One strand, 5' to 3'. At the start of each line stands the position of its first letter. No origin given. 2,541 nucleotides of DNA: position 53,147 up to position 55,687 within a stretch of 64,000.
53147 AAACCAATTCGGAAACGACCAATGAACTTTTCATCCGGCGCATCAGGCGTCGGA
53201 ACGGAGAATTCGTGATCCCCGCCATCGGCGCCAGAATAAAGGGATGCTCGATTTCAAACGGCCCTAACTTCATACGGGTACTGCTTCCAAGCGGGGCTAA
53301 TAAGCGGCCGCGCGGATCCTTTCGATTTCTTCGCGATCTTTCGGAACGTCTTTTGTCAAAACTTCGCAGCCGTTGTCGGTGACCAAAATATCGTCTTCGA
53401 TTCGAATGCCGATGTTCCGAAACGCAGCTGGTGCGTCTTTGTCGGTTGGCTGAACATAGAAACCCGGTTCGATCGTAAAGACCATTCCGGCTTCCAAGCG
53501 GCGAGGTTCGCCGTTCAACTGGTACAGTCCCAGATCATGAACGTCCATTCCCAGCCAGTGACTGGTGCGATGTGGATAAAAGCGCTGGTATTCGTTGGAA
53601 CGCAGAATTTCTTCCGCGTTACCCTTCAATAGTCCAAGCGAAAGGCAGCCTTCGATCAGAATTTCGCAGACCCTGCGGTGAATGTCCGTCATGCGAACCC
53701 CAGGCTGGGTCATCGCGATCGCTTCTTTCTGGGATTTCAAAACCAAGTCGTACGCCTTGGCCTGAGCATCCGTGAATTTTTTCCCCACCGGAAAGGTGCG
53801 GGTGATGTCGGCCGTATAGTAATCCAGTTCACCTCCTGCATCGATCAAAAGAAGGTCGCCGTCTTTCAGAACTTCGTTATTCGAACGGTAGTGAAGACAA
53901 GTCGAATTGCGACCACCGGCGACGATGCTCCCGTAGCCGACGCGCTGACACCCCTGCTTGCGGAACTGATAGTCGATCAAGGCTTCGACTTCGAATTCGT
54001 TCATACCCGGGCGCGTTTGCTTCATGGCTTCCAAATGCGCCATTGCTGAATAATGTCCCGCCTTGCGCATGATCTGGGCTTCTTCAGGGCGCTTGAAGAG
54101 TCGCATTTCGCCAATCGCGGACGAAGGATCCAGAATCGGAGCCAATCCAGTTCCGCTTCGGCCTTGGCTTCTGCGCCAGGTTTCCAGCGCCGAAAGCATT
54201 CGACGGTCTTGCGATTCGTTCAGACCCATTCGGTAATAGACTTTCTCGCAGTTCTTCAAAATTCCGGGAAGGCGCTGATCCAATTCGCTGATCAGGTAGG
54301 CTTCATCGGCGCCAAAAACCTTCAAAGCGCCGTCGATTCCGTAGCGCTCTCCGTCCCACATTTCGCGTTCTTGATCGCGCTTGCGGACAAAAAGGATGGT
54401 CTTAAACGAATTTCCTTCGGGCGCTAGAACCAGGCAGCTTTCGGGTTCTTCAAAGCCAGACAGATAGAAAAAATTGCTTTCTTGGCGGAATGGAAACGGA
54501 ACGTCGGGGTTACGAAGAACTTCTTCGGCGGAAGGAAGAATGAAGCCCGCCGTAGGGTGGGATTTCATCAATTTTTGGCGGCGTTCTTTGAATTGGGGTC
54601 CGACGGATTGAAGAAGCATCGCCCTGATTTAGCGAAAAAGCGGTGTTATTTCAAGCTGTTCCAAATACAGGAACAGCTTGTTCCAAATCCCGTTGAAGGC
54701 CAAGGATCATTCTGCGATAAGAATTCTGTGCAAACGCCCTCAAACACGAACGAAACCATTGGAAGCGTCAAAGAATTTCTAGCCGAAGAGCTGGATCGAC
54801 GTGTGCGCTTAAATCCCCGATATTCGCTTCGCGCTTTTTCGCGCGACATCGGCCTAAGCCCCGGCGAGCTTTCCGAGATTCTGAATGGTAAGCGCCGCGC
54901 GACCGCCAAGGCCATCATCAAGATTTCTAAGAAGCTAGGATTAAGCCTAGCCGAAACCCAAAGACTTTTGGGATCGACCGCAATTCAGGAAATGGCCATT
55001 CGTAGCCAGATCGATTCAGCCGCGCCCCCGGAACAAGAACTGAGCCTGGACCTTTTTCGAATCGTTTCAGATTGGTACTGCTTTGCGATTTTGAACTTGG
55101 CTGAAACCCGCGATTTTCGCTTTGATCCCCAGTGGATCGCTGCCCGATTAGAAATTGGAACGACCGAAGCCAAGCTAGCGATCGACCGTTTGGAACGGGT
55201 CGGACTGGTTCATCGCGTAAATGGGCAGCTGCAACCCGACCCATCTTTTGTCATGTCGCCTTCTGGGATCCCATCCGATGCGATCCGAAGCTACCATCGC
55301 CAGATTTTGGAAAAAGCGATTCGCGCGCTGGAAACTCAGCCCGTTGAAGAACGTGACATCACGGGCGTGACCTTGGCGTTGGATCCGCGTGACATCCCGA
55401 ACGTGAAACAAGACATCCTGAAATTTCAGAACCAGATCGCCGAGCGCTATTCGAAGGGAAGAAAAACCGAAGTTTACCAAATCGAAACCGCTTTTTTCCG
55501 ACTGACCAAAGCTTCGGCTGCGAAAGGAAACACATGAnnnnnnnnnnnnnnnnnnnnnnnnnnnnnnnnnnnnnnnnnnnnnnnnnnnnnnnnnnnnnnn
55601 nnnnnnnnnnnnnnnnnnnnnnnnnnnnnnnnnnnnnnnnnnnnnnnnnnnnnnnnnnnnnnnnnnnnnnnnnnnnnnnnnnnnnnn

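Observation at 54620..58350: Operon: TIGR02147-like HTH protein, an outer-membrane barrel with HExxH motif, a lipoprotein and a secreted basic protein, preceded by an IR+DR operator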

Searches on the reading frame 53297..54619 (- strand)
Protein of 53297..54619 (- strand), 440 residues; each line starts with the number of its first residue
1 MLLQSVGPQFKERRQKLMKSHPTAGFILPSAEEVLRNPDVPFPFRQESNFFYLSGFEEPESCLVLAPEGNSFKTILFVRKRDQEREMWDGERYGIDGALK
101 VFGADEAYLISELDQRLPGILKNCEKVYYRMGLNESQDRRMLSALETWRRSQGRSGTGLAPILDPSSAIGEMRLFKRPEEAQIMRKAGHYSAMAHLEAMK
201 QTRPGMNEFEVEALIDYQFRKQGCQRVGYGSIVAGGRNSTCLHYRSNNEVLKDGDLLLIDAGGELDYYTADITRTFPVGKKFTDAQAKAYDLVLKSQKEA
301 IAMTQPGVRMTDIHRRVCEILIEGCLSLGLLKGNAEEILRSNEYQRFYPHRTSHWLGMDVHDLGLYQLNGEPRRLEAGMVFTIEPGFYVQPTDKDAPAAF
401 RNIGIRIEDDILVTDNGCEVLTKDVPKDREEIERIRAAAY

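Call 3: search_protein_families(library=pfam, proteins=[window:53297-54619:-], max_evalue=0.1)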
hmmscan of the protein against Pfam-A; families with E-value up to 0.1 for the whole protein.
window:53297-54619:- (440 aa): 3 families
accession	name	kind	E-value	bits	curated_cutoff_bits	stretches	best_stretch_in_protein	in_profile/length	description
PF00557.29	Peptidase_M24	-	3.1e-65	220.3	23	1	183-415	2-208/208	Metallopeptidase family M24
PF05195.22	AMP_N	-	8.7e-39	132.4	24.6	1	10-128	1-121/121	Aminopeptidase P, N-terminal domain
PF01321.24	Creatinase_N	-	0.0055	17.7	22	1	13-124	4-84/128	Creatinase/Prolidase N-terminal domain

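Call 4: search_protein_families(library=ncbifam, proteins=[window:53297-54619:-], max_evalue=0.1)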
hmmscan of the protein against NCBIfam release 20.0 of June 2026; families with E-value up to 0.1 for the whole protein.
window:53297-54619:- (440 aa): 16 families
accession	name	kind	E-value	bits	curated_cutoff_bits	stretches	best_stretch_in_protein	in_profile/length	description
NF008131.0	PRK10879.1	equivalog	9.3e-126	420.1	465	1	9-439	5-435/438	Xaa-Pro aminopeptidase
NF010133.0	PRK13607.1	equivalog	4.5e-36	124.6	339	1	172-425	158-440/443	Xaa-Pro dipeptidase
NF040821.1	dipep_PepQ_Arch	equivalog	5.6e-33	114.4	630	1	168-424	115-341/346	Xaa-Pro dipeptidase PepQ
NF007310.0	PRK09795.1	equivalog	1.6e-29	102.8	393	1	166-422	118-349/361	aminopeptidase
TIGR00500.1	met_pdase_I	equivalog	7.6e-17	61.6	171.35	1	176-319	4-151/247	type I methionyl aminopeptidase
NF011720.0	PRK15173.1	subfamily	1.7e-13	50.3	420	1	163-322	103-260/343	peptidase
NF011173.0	PRK14575.1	equivalog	3.2e-13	49.4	850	1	163-323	166-324/406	putative peptidase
NF038259.1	ectoine_DoeA_2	exception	7.7e-12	44.6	575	1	163-422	141-377/386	ectoine hydrolase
TIGR00501.1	met_pdase_II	equivalog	2.3e-09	37.2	222.65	1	185-323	9-143/295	type II methionyl aminopeptidase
NF011174.0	PRK14576.1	subfamily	6.7e-09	35.1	487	1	162-318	164-318/405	putative endopeptidase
NF008970.0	PRK12318.1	equivalog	7.8e-09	35.2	267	1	237-315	112-189/291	methionyl aminopeptidase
NF009533.0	PRK12897.1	equivalog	1e-06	28.3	488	1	175-320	4-146/248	type I methionyl aminopeptidase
TIGR02993.1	ectoine_eutD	equivalog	1e-05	24.9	613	1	171-321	154-307/391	ectoine hydrolase DoeA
NF043017.1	DimsulpropLyDddP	equivalog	5.3e-05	22.2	600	1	171-316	201-352/443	dimethylsulfonioproprionate lyase DddP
TIGR00495.1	crvDNA_42K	hypoth_equivalog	0.00013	20.7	430.05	1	245-314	95-166/383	ErbB3-binding protein EBP1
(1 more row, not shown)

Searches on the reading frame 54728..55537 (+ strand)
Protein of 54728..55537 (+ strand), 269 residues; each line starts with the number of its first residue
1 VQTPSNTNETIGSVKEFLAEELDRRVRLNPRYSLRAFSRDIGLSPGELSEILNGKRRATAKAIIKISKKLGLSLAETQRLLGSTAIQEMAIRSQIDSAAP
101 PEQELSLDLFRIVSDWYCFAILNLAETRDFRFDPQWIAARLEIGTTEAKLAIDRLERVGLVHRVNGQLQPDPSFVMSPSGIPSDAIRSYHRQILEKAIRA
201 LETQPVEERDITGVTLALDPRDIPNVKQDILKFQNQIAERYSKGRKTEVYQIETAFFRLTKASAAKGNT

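Call 3: search_protein_families(library=pfam, proteins=[window:54728-55537:+], max_evalue=0.1)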
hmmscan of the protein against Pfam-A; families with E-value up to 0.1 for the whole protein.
window:54728-55537:+ (269 aa): 7 families
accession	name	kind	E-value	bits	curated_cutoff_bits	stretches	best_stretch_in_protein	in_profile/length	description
PF14394.12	DUF4423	-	2.7e-43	148.1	30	1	101-259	6-165/165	Domain of unknown function (DUF4423)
PF01381.28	HTH_3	-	4.1e-08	33.6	23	1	25-76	3-54/55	Helix-turn-helix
PF13560.12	HTH_31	-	3.4e-05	24.5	27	1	24-80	7-64/64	Helix-turn-helix domain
PF12844.13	HTH_19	-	5.1e-05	23.5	30.2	1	26-74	7-55/64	Helix-turn-helix domain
PF20432.4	Xre-like-HTH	-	0.0017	19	25.8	1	34-81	15-59/63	Antitoxin Xre-like helix-turn-helix domain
PF13443.12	HTH_26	-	0.0068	17.1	22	1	32-76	11-56/63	Cro/C1-type HTH DNA-binding domain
PF00392.27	GntR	-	0.012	15.7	27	1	135-167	28-60/64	Bacterial regulatory proteins, gntR family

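Call 4: search_protein_families(library=ncbifam, proteins=[window:54728-55537:+], max_evalue=0.1)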
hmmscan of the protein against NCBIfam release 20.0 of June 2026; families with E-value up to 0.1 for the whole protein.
window:54728-55537:+ (269 aa): 3 families
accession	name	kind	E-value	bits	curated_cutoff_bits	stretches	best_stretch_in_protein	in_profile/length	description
TIGR02147.1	Fsuc_second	paralog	7e-31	107.7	50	1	15-261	11-271/272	TIGR02147 family protein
TIGR02607.1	antidote_HigA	equivalog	0.0021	17.9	47.7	1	33-73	22-62/81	HigA family addiction module antitoxin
TIGR04111.1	BcepMu_gp16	hypoth_equivalog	0.056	13.4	34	0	33-72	15-54/55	phage-associated protein, BcepMu gp16 family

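Call 74: search_protein_families(library=padloc, proteins=[window:54728-55537:+], max_evalue=0.01)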
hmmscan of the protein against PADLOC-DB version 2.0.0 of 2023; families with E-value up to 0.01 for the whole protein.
window:54728-55537:+ (269 aa): 5 families
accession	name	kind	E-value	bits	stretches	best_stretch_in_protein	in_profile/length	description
PDLC02926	HTH_VI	-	2.8e-05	22.3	1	24-73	7-56/92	-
PDLC04757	PDC-M64B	-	0.00034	18.6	1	34-79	45-90/128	-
PDLC03982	PD-Lambda-2_B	-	0.0022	15.3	1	47-105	87-142/402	-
PDLC04515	PDC-M21A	-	0.0062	14.2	0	15-81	36-99/205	-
PDLC03665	Control_protein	-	0.0076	14.5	0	32-76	23-67/77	control protein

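Call 75: search_protein_families(library=phrogs, proteins=[window:54728-55537:+], max_evalue=0.01)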
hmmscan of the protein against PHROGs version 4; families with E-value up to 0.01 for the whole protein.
window:54728-55537:+ (269 aa): 8 families
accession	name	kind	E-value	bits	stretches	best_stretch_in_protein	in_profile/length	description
phrog_8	-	transcription regulation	2.2e-07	31.6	1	18-86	159-224/346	transcriptional regulator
phrog_4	-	transcription regulation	6.5e-05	23.1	1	15-137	130-243/400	transcriptional repressor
phrog_3642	-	DNA, RNA and nucleotide metabolism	0.0017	19.3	1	33-71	23-61/79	HTH DNA binding protein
phrog_4268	-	transcription regulation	0.0027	18.9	1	34-75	49-90/96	transcriptional repressor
phrog_638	-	transcription regulation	0.0033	18.3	1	32-76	18-62/145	transcriptional regulator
phrog_1468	-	transcription regulation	0.0066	17.1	0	37-76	26-64/67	transcriptional repressor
phrog_925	-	DNA, RNA and nucleotide metabolism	0.0086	16.8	0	33-72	19-58/67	HTH DNA binding protein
phrog_2439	-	transcription regulation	0.0098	15.8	0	24-72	13-61/367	transcriptional regulator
